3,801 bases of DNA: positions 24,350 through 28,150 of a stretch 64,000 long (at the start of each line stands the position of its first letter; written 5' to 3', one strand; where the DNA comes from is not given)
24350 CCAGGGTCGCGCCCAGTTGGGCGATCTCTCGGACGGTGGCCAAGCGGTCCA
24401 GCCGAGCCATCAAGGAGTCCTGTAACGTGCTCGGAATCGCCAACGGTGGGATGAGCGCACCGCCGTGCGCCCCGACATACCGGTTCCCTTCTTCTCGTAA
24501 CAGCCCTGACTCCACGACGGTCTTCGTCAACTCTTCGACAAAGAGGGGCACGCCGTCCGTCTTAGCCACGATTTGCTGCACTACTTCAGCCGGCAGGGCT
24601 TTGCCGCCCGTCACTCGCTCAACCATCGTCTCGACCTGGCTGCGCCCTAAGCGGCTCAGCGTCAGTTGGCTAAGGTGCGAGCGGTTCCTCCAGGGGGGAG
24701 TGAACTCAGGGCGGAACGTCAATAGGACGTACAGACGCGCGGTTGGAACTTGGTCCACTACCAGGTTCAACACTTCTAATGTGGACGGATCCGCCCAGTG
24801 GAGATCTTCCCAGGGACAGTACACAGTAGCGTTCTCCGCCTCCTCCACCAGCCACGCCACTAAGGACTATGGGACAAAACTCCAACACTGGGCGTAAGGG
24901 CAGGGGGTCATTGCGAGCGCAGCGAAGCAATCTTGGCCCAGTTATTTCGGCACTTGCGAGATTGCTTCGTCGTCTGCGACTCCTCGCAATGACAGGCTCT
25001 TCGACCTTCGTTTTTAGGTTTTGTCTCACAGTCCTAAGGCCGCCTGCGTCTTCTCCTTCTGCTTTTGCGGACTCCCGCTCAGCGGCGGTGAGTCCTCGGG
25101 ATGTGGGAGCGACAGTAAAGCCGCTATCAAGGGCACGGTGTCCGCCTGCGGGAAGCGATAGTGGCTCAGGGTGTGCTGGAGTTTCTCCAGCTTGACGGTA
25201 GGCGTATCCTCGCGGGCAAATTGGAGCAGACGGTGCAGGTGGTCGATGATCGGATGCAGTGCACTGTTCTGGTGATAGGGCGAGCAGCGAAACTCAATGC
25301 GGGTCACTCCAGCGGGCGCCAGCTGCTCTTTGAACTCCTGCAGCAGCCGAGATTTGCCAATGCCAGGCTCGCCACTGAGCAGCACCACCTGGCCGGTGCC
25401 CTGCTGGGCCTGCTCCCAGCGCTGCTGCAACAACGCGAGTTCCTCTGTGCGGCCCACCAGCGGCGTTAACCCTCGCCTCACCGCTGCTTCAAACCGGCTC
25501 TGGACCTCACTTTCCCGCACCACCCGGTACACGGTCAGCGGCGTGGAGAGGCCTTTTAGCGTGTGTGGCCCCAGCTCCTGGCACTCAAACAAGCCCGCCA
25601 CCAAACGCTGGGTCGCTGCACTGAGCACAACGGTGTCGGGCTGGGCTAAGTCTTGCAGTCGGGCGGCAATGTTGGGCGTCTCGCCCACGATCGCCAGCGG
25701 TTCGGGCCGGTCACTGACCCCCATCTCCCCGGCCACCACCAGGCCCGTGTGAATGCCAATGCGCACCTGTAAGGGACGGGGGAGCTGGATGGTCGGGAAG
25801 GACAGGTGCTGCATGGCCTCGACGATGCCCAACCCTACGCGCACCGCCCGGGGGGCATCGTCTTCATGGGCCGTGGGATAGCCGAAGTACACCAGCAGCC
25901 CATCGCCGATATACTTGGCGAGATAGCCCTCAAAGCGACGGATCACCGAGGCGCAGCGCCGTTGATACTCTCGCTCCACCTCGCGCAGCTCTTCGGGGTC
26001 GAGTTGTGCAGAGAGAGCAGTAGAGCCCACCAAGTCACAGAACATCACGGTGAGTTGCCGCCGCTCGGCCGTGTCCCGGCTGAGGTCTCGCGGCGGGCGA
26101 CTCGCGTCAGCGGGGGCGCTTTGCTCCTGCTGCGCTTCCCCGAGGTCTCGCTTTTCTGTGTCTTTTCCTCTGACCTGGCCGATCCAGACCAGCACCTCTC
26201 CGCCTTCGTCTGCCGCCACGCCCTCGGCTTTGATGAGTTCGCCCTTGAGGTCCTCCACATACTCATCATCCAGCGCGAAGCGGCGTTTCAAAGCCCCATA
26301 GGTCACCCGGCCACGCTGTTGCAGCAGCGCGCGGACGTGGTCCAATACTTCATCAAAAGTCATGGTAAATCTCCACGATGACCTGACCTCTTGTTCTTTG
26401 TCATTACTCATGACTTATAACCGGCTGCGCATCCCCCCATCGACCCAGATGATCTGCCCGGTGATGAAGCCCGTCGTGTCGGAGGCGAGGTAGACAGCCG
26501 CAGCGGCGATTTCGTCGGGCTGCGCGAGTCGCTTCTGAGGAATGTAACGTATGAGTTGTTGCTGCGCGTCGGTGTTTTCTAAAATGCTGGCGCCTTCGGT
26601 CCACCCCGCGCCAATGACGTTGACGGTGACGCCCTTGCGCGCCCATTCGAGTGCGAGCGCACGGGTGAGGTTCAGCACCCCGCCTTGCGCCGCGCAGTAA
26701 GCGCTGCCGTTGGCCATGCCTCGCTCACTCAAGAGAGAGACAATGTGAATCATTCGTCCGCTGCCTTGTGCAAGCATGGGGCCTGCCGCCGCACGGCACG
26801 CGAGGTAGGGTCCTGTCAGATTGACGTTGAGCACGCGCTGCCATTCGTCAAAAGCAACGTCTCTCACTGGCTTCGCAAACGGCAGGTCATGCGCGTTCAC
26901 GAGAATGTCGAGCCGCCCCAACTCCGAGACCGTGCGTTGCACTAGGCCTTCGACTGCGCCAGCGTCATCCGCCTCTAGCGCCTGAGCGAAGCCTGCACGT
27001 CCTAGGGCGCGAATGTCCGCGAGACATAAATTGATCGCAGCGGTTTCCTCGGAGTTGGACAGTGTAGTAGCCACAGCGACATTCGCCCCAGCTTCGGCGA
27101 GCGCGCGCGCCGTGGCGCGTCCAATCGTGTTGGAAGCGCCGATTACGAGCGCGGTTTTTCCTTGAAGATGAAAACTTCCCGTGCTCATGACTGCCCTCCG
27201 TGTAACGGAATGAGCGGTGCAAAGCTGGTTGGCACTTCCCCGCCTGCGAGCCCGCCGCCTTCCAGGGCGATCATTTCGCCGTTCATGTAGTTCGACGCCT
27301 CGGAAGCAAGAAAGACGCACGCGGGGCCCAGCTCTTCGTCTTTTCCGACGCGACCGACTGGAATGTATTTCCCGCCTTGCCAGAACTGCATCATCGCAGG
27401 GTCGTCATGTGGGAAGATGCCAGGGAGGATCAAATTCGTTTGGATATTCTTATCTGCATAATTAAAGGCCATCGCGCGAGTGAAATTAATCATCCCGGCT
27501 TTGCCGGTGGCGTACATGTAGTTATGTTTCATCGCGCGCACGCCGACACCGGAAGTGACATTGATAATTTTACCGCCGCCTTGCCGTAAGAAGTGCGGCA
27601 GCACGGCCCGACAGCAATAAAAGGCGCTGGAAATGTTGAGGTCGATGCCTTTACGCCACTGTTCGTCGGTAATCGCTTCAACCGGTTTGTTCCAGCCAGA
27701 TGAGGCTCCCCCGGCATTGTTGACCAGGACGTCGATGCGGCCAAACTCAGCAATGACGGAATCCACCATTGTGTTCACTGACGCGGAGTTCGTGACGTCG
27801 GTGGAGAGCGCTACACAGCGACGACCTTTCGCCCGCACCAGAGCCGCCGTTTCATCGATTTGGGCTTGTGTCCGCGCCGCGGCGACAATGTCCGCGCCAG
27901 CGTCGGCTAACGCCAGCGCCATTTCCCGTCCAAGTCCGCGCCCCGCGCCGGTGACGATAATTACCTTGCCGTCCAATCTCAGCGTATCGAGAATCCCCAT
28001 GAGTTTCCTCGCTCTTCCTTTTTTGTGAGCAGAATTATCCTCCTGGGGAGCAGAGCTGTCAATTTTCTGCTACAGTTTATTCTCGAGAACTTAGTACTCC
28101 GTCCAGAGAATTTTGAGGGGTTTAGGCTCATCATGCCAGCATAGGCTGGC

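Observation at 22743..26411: A ~171-bp palindromic MITE with TAA target-site duplication splits a cyclase-AAA-TPR signalling gene; excision restores a perfect reading frame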

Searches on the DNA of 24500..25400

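Call 7: search_rna_families(source=window, start=24500, end=25400, threshold=evalue, max_evalue=1)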
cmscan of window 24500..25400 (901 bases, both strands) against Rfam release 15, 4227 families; matches with E-value up to 1: 0.
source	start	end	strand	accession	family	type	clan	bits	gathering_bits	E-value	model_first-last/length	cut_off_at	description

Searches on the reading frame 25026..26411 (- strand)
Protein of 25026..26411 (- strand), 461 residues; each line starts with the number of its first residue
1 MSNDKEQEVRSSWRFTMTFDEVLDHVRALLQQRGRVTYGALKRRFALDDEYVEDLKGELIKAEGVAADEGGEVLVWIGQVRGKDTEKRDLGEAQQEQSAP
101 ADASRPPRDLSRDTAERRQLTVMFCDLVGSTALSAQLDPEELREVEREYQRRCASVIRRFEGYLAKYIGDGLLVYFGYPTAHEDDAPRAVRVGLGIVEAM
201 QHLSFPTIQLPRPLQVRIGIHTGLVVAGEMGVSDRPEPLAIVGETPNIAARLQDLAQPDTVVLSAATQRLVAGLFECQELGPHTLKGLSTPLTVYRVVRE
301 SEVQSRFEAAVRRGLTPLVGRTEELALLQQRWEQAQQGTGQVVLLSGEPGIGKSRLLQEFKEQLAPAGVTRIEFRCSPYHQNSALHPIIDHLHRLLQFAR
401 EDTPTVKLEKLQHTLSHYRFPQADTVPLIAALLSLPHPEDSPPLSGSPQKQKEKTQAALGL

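Call 48: find_encoding_contigs(protein=window:25026-26411:-, flank=3000, max_places=4)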
Protein window:25026-26411:- (461 aa): no gene with exactly this product is on record in the collection.

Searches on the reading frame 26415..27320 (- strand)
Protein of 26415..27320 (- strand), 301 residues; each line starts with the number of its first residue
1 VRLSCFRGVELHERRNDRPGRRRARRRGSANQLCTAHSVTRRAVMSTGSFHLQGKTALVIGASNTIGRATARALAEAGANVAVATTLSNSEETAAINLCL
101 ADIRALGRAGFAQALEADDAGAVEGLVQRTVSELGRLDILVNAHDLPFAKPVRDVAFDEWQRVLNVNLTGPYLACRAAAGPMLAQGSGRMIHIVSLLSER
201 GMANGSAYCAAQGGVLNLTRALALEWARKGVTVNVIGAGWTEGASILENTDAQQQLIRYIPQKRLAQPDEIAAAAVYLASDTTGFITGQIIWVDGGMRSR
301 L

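Call 64: search_protein_families(library=pfam, proteins=[window:26415-27320:-])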
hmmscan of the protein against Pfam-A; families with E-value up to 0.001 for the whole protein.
window:26415-27320:- (301 aa): 5 families
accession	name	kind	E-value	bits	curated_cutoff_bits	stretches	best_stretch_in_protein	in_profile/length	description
PF13561.12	adh_short_C2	-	2.5e-50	171.7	27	1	61-297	1-235/236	Enoyl-(Acyl carrier protein) reductase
PF00106.31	adh_short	-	1.8e-39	135.7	26.6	1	55-251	1-191/195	short chain dehydrogenase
PF02882.25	THF_DHG_CYH_C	-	6.4e-07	29.3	27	1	33-91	17-73/160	Tetrahydrofolate dehydrogenase/cyclohydrolase, NAD(P)-binding domain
PF23441.1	SDR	-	1.1e-05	25.4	27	1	52-242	5-195/258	SDR-like rossmann domain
PF08659.16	KR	-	1.9e-05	25.1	22.6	1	56-239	2-176/180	KR domain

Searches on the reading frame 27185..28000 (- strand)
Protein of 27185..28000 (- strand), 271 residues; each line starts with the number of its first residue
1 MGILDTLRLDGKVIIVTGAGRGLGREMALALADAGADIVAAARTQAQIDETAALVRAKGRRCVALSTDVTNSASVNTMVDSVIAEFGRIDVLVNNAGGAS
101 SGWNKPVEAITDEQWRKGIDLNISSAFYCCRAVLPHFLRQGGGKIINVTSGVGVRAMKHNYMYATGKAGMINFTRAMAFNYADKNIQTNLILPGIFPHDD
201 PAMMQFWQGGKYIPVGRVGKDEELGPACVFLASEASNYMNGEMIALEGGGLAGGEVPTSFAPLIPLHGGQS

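Call 64: search_protein_families(library=pfam, proteins=[window:27185-28000:-])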
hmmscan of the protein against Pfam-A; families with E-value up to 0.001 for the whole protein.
window:27185-28000:- (271 aa): 3 families
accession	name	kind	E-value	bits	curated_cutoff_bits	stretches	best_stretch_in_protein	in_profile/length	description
PF00106.31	adh_short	-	1.3e-54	185.1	26.6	1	12-196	1-182/195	short chain dehydrogenase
PF13561.12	adh_short_C2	-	2.7e-52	178.1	27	1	18-249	1-234/236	Enoyl-(Acyl carrier protein) reductase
PF08659.16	KR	-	4.7e-10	40.1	22.6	1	14-124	3-114/180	KR domain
